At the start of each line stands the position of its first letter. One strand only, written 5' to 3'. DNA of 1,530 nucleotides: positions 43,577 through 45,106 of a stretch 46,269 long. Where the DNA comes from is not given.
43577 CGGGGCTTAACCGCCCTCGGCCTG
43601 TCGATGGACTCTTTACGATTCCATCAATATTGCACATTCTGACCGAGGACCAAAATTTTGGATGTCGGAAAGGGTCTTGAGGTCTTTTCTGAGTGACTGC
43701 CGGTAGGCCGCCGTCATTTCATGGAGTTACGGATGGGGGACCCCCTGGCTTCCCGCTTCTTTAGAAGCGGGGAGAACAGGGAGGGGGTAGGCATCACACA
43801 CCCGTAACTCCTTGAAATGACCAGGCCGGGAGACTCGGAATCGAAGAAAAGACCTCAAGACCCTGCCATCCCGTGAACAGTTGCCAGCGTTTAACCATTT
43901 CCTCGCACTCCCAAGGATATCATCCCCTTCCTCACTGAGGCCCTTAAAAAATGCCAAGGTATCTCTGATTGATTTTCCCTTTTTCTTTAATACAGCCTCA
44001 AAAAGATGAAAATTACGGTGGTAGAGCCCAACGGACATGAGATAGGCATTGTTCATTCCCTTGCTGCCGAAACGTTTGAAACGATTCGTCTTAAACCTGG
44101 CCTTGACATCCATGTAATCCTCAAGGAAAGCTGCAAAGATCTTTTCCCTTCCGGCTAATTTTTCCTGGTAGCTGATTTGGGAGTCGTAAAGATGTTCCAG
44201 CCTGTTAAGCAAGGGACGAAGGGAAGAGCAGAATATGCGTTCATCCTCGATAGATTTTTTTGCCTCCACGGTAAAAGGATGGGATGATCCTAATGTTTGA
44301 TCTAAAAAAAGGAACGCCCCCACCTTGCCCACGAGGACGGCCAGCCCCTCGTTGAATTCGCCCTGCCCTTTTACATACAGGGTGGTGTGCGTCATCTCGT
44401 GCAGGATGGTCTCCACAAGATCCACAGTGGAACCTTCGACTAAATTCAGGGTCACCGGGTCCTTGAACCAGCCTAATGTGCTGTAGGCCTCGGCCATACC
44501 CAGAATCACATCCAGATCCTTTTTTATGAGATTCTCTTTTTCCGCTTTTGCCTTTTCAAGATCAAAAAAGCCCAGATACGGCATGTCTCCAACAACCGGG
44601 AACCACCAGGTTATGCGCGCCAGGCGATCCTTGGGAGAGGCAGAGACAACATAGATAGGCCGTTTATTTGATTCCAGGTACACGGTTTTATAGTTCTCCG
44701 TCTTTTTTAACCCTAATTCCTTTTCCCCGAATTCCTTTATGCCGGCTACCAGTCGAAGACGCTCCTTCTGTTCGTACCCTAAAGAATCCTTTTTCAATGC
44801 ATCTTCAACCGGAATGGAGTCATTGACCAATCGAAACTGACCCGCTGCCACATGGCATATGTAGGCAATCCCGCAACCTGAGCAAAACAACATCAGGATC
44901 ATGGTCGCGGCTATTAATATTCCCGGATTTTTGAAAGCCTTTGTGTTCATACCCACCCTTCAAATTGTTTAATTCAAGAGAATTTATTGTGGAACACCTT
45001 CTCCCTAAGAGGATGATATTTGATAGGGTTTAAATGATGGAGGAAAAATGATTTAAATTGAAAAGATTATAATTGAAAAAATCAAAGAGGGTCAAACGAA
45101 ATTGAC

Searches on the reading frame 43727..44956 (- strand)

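Call 21: search_protein_families(library=pfam, proteins=[window:43727-44956:-], max_evalue=0.0001)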
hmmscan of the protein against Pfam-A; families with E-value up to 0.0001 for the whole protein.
window:43727-44956:- (409 aa): 1 family
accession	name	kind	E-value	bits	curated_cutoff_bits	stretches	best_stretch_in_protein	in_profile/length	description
PF10023.15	Aminopep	-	2.7e-72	244.3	25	1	31-340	1-310/322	Putative aminopeptidase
